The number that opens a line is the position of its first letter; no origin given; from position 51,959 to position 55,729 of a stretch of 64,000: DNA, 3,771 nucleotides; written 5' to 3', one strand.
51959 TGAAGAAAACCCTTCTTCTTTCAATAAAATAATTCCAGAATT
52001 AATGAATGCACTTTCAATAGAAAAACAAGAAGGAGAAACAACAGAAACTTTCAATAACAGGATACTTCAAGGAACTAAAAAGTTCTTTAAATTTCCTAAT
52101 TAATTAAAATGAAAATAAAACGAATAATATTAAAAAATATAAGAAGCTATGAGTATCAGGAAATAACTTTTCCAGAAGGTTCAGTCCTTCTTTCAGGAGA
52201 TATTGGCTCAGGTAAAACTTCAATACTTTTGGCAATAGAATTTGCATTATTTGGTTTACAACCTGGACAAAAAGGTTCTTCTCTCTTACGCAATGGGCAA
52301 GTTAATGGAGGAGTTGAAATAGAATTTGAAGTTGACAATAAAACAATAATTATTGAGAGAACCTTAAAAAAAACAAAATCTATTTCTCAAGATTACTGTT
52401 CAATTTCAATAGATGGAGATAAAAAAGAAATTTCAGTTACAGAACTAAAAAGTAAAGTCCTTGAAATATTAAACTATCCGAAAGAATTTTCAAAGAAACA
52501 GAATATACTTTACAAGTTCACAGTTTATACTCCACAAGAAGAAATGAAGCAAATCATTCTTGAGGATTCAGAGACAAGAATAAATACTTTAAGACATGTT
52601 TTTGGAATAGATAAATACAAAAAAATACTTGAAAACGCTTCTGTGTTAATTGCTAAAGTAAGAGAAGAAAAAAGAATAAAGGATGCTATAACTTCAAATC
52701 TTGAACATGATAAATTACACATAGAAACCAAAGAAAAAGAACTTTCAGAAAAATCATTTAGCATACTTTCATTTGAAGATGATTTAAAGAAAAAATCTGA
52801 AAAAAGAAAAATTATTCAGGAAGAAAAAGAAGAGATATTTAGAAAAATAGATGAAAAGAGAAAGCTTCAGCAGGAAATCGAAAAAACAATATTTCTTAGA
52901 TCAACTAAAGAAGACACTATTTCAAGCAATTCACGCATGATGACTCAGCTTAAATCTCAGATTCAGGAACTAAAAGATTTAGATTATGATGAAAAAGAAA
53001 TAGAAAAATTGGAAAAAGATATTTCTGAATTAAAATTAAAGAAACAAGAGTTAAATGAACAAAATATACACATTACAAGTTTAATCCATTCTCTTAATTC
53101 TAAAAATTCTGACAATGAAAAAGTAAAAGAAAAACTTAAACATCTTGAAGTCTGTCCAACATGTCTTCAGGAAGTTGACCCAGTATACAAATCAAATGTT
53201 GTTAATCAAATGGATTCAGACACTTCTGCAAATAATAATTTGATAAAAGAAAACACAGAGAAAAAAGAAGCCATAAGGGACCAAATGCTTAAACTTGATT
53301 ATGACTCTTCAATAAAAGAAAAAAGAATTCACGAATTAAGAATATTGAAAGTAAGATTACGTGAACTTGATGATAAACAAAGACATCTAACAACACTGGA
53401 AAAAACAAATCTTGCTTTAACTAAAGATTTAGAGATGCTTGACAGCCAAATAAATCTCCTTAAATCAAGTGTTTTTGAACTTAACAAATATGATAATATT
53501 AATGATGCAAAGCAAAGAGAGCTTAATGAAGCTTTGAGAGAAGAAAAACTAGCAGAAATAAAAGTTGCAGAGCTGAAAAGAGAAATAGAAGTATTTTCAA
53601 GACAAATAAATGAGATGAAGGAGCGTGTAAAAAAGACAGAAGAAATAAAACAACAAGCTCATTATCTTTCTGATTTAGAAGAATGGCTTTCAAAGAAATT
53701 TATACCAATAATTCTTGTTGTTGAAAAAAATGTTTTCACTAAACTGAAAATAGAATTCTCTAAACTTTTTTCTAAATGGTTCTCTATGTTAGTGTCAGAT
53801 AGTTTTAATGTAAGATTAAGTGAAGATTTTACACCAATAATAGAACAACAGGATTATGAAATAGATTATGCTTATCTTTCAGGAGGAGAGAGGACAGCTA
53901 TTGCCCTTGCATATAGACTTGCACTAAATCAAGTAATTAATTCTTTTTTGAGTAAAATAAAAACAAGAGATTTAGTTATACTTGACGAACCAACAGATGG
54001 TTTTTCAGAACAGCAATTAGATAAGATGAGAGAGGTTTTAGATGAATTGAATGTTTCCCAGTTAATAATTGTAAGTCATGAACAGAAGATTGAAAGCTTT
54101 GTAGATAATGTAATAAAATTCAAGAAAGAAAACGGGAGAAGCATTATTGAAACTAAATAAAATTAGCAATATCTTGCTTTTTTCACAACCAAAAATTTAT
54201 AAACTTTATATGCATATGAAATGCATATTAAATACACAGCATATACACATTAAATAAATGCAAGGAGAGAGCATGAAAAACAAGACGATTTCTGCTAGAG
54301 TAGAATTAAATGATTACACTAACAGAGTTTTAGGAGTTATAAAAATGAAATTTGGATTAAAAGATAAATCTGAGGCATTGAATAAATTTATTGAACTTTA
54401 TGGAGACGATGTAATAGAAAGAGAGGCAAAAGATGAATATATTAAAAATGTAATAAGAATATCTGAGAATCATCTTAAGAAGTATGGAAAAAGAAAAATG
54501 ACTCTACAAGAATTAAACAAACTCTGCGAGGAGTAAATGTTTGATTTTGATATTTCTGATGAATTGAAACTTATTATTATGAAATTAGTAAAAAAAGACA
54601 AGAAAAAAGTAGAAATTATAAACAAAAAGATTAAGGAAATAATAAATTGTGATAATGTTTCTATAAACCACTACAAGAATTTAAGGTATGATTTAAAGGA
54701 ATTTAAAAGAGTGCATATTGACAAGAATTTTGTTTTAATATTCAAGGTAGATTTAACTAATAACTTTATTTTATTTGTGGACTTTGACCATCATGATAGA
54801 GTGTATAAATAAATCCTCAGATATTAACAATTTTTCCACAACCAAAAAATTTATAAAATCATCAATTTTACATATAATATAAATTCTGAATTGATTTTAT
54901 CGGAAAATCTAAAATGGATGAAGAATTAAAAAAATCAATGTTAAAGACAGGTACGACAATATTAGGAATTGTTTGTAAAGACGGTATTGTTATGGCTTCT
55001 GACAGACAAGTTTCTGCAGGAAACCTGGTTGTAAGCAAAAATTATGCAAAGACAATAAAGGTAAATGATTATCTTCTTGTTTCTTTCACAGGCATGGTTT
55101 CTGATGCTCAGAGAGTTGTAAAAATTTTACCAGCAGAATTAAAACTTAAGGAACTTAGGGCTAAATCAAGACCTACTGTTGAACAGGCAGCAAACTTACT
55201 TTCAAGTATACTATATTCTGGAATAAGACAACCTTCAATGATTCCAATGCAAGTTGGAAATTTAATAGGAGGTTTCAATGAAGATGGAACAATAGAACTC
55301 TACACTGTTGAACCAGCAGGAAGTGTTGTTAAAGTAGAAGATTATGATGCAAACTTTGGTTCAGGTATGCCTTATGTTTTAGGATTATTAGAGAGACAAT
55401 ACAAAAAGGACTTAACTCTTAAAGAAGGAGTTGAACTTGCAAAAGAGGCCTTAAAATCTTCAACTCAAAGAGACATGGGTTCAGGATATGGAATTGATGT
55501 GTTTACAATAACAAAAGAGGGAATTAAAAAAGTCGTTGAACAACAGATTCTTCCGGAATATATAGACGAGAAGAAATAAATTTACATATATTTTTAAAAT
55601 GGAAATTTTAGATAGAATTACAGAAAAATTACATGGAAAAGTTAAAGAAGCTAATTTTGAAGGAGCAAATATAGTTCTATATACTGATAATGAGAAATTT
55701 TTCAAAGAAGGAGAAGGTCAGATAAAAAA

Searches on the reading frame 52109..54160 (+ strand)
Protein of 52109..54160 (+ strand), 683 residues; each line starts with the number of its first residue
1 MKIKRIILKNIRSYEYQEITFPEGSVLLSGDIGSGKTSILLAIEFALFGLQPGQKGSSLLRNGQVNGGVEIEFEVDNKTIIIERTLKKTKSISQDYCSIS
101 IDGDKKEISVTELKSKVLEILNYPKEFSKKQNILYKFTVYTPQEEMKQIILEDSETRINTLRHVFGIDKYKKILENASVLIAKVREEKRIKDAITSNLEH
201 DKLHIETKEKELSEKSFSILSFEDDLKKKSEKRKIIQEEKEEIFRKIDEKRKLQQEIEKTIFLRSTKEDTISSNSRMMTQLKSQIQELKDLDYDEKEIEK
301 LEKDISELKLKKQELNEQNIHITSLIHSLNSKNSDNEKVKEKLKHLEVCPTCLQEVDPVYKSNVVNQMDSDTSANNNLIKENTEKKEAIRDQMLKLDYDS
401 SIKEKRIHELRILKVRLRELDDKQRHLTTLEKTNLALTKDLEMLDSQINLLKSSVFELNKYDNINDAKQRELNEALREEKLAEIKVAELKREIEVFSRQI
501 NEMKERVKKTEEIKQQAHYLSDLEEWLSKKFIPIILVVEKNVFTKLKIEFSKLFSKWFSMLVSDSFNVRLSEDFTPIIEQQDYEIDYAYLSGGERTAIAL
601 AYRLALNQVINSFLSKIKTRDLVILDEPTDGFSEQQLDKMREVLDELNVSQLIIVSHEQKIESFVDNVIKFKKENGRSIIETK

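Call 11: search_protein_families(library=pfam, proteins=[window:52109-54160:+])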
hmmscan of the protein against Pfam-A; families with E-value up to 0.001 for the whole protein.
window:52109-54160:+ (683 aa): 4 families
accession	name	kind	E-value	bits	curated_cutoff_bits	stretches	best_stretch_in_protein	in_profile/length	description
PF13476.12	AAA_23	-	6e-17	63.4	27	1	5-247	1-200/201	AAA domain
PF02463.25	SMC_N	-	1.2e-08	35.1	40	1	3-62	2-67/220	RecF/RecN/SMC N terminal domain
PF13558.12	SbcC_Walker_B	-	1.5e-05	25.6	27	1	581-645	24-89/90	SbcC/RAD50-like, Walker B motif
PF13555.12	AAA_29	-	0.00012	22.2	27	1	4-49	2-48/61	P-loop containing region of AAA domain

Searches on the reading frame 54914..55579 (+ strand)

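Call 11: search_protein_families(library=pfam, proteins=[window:54914-55579:+])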
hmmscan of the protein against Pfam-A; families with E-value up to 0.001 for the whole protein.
window:54914-55579:+ (221 aa): 1 family
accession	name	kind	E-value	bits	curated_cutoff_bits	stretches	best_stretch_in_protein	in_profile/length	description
PF00227.31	Proteasome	-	6.3e-47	160.1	22.4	1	11-199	2-189/189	Proteasome subunit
